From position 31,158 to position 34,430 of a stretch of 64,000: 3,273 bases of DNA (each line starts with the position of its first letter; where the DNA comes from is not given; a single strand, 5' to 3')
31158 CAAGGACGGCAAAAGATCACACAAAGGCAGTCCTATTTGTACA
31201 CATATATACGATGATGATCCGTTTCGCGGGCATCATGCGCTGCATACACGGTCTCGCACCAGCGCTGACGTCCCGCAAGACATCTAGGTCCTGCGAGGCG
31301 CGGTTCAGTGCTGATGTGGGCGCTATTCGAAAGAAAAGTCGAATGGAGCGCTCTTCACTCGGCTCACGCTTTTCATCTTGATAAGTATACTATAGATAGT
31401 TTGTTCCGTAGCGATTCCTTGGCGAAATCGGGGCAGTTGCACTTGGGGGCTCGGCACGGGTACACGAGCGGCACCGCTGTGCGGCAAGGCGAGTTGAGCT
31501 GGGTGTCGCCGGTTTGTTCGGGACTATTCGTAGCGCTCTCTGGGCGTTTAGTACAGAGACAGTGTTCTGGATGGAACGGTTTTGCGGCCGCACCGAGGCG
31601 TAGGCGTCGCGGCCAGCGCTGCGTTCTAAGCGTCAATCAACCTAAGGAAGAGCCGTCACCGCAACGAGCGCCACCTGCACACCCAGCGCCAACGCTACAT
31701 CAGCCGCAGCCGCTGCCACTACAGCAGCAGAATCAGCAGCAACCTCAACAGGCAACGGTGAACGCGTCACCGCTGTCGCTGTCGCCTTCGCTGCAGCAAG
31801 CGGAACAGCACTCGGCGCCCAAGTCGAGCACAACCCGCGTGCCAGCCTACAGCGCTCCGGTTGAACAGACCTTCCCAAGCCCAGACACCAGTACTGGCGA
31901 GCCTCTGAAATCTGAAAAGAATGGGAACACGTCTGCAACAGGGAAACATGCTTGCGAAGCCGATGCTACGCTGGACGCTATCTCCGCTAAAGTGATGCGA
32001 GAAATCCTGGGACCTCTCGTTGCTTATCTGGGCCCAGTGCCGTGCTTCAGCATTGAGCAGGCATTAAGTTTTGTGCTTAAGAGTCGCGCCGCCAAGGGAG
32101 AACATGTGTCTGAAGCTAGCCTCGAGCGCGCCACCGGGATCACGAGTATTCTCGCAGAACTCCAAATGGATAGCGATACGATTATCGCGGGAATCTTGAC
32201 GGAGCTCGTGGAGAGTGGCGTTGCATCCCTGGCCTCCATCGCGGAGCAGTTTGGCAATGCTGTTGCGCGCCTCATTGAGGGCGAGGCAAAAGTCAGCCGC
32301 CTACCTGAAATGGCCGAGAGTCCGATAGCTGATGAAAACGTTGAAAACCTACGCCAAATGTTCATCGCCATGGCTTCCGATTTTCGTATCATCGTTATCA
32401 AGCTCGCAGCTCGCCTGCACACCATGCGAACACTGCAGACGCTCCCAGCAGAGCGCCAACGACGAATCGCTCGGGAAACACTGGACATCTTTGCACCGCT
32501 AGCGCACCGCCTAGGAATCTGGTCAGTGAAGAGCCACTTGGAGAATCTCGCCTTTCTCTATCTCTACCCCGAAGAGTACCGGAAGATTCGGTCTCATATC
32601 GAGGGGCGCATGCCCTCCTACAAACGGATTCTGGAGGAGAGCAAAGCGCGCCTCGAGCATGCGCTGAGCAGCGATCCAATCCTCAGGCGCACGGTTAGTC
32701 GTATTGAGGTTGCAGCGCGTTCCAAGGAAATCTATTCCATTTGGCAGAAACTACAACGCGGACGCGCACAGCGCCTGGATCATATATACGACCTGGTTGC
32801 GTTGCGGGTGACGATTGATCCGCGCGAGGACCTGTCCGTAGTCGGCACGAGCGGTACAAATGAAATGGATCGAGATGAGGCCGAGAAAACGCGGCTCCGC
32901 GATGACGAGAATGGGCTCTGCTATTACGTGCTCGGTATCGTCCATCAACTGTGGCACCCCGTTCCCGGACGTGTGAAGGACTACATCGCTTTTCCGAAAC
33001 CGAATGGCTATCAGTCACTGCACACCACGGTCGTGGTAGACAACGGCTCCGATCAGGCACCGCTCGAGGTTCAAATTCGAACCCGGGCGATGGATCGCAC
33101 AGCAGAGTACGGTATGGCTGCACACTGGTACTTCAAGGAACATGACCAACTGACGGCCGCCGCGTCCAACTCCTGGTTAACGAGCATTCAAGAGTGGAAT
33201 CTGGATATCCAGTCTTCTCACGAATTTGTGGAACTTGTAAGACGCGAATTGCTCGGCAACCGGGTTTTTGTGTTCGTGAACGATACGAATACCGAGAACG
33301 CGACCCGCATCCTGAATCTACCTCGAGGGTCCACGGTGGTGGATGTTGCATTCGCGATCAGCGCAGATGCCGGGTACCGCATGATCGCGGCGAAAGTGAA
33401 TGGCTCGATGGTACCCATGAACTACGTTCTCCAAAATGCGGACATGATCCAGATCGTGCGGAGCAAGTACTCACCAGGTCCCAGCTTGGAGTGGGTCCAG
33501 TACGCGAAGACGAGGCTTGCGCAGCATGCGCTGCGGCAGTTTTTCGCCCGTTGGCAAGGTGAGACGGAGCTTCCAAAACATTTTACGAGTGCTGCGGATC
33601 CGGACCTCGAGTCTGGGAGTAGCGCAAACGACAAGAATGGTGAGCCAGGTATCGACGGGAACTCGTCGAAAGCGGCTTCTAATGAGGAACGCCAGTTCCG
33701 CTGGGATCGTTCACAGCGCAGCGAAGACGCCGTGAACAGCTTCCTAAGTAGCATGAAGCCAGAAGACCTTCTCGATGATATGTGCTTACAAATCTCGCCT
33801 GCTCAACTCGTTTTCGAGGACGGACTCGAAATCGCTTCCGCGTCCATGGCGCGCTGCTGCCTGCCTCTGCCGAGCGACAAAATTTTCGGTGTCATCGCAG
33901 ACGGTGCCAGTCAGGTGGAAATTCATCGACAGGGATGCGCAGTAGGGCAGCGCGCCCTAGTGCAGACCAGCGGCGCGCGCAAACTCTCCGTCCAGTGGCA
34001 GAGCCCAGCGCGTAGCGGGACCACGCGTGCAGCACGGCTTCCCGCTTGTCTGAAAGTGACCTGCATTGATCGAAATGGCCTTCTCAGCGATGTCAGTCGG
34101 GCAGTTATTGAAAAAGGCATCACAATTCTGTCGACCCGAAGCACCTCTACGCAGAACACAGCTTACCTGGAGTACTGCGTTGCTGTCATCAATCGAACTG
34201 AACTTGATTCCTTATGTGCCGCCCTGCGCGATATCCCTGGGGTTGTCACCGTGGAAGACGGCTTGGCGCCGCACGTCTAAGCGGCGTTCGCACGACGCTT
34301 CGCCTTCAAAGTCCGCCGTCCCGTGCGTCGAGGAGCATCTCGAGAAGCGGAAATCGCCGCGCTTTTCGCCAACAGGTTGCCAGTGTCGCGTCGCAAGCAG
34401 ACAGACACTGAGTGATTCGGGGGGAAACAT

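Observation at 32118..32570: RelA/SpoT homolog with a pseudo-hydrolase domain (HD replaced by TE) and intact synthetase: a RelA-like alarmone synthetase in a eukaryote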

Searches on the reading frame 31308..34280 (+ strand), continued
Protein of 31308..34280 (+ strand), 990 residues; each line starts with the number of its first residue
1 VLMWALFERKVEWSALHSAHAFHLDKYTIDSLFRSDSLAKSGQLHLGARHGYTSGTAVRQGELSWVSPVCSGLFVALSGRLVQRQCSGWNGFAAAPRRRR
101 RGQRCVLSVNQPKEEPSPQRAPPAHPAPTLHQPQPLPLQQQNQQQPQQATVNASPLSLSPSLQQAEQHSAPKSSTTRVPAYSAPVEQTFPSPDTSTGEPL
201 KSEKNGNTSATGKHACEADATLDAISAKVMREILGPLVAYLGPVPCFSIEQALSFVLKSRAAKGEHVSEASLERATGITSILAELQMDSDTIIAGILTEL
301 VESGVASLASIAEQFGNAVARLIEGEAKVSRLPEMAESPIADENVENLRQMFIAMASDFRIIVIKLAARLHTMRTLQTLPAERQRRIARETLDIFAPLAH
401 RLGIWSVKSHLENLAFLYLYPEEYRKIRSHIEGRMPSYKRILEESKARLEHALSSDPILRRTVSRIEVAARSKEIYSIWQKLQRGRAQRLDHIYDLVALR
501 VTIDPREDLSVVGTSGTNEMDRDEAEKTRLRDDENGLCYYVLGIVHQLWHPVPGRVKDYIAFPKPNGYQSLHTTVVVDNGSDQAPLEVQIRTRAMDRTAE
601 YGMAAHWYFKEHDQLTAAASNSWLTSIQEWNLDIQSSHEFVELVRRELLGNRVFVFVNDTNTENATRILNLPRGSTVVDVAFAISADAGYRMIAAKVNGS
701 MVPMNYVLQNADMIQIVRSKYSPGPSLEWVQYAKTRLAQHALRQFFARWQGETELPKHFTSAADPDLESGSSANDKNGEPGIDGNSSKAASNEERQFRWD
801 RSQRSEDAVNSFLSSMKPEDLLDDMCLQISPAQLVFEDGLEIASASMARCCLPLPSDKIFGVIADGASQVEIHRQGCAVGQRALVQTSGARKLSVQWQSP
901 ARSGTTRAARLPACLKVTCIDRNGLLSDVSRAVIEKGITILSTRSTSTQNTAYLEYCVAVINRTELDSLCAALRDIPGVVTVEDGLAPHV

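Call 27: find_encoding_contigs(protein=P0020, flank=4000, max_places=3)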
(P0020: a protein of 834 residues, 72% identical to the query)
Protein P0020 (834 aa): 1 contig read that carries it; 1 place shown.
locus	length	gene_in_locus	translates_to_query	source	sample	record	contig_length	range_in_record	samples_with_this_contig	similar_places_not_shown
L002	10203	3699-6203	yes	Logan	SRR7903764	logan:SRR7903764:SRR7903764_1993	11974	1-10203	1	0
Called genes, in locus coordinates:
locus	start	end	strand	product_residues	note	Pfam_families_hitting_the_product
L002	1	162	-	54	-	?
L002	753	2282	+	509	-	PF00226:DnaJ, PF09320:DUF1977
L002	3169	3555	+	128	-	-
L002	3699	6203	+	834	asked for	PF13328:HD_4, PF01966:HD, PF04607:RelA_SpoT, PF02824:TGS, PF28438:RelA_RIS, PF13291:ACT_4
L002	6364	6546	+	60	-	-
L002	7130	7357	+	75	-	-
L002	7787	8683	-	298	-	PF01351:RNase_HII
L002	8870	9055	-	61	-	-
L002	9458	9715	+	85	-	-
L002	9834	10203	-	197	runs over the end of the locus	PF00177:Ribosomal_S7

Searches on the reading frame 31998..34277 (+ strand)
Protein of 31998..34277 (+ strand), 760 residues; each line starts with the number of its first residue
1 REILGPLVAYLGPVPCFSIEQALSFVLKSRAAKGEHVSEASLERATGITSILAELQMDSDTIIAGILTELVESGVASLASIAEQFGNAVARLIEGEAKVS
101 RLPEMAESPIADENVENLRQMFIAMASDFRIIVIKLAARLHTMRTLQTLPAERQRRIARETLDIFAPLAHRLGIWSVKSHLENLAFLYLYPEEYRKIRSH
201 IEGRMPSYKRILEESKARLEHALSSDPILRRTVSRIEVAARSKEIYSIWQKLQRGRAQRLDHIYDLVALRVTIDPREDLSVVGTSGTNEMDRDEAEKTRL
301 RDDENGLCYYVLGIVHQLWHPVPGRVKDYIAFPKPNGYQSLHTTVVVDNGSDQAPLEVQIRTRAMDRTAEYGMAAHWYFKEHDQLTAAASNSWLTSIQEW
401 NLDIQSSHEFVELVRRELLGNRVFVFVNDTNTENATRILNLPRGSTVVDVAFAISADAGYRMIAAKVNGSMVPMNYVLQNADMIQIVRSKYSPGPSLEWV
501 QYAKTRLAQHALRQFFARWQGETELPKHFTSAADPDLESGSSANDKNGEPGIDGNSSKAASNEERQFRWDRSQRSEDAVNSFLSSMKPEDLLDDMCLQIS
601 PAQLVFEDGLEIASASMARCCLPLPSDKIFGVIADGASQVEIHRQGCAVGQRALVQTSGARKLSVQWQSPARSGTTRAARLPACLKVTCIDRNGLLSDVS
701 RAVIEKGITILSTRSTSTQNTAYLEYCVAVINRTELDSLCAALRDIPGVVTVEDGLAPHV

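Call 45: predict_structure(alignment_id=A1)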
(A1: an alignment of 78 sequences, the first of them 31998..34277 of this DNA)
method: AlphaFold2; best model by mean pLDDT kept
length: 760 residues; sequences in the alignment: 78
mean_pLDDT: 83.6   pTM: 0.63
mean pLDDT of the five models: 83.6, 83.0, 82.1, 80.9, 80.3
residues with pLDDT >= 90: 405; 70-90: 231; 50-70: 64; < 50: 60
segments of 3 or more residues with pLDDT < 50: 526-577, 758-760
pLDDT, mean of each block of 10 residues (from residue 1): 87 92 92 80 91 93 95 93 96 88 53 72 85 94 95 92 88 91 96 94 90 96 97 96 91 75 90 90 60 81 92 96 88 81 91 91 90 64 58 80 81 73 85 77 92 94 95 94 92 90 89 89 56 35 32 40 40 45 61 86 90 92 94 93 93 91 92 72 95 91 94 88 94 95 96 68
secondary structure, 60 per line:
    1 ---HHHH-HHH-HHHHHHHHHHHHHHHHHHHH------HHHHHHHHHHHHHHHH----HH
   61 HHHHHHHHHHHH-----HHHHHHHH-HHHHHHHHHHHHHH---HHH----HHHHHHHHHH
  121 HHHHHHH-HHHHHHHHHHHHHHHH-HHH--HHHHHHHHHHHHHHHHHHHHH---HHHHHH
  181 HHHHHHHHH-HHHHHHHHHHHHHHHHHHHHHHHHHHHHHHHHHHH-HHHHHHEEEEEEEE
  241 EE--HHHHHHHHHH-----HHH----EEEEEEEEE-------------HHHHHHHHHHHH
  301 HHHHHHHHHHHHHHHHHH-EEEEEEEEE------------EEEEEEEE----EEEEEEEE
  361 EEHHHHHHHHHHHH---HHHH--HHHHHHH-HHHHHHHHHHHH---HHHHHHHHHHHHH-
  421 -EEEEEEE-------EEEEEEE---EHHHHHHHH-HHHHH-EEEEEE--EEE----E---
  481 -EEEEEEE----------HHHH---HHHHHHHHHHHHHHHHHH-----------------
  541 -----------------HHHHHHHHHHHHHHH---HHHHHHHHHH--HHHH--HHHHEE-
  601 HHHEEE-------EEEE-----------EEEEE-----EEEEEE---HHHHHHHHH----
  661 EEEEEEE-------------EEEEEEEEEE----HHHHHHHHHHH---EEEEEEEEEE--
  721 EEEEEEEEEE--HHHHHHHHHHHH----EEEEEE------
elements in order (helices of 4 or more, strands of 3 or more residues): H4-7 H13-32 H39-54 H59-72 H78-85 H87-100 H111-127 H129-144 H151-171 H175-189 H191-225 H227-232 E233-242 H245-254 E267-275 H289-318 E320-328 E341-348 E353-362 H363-374 H378-381 H384-390 H392-403 H407-419 E422-428 E436-442 H447-454 H456-460 E462-467 E470-472 E482-488 H499-502 H506-523 H558-572 H576-585 H588-591 H594-597 E604-606 E614-617 E629-633 E639-644 H648-656 E661-667 E681-690 H695-705 E709-718 E721-730 H733-744 E749-754

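Call 47: fold_search(model_id=the predicted structure, library=pdb)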
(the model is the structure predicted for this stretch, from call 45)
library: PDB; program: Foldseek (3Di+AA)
matches with E <= 10: 1533; with E <= 0.001: 70
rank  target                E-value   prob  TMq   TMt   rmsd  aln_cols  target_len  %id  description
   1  5iqr_8                1.9e-37  1.00  0.40  0.49  27.8       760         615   26  Structure of RelA bound to the 70S ribosome (released 2016-05-04)
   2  6yxa                  1.6e-33  1.00  0.42  0.59  13.5       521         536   36  Structure of the bifunctional Rel enzyme from B. subtilis (released 2020-09-23)
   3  5kpv_33               1.2e-31  1.00  0.39  0.43  27.8       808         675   24  Structure of RelA bound to ribosome in presence of A/R tRNA (Structure II) (released 2016-09-28)
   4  7qpr_C                1.2e-29  1.00  0.33  0.36  26.7       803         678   19  Structure of full length SpoT (released 2023-01-18)
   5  7qpr_B                1.3e-29  1.00  0.36  0.39  26.0       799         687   19  Structure of full length SpoT (released 2023-01-18)
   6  7qpr_D                4.3e-29  1.00  0.36  0.39  26.3       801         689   20  Structure of full length SpoT (released 2023-01-18)
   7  7qpr_A                9.0e-29  1.00  0.32  0.35  26.6       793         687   18  Structure of full length SpoT (released 2023-01-18)
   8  6s2u                  1.6e-25  1.00  0.35  0.72   6.6       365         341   43  Structure of the catalytic domain of T. thermophilus Rel in complex with AMP and ppGpp (released 2020-07-08)
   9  6s2t                  2.8e-25  1.00  0.39  0.77   4.7       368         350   43  Structure of the N-terminal catalytic region of T. thermophilus Rel bound to ppGpp (released 2020-07-08)
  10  7ohg                  4.4e-25  1.00  0.39  0.78   4.7       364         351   43  Structure of Thermus thermophilus Rel bound to the non-hydrolasable alarmone analogue (released 2022-06-01)
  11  6s2v_A                5.5e-24  1.00  0.37  0.78   7.5       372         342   42  Structure of the N-terminal catalytic region of T. thermophilus Rel (released 2020-07-08)
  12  6s2v_C                1.2e-22  1.00  0.40  0.88   3.4       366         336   41  Structure of the N-terminal catalytic region of T. thermophilus Rel (released 2020-07-08)
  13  8acu_A                1.6e-22  1.00  0.40  0.82   3.9       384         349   37  Structure of Bacillus subtilis Rel in complex with DarB (released 2023-07-19)
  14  7oiw_A                2.1e-21  1.00  0.40  0.89   2.6       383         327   33  Structure of S. aureus Rel catalytic domains in complex with pppGpp (released 2022-06-01)
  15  7oiw_B                2.4e-21  1.00  0.40  0.90   2.5       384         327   34  Structure of S. aureus Rel catalytic domains in complex with pppGpp (released 2022-06-01)
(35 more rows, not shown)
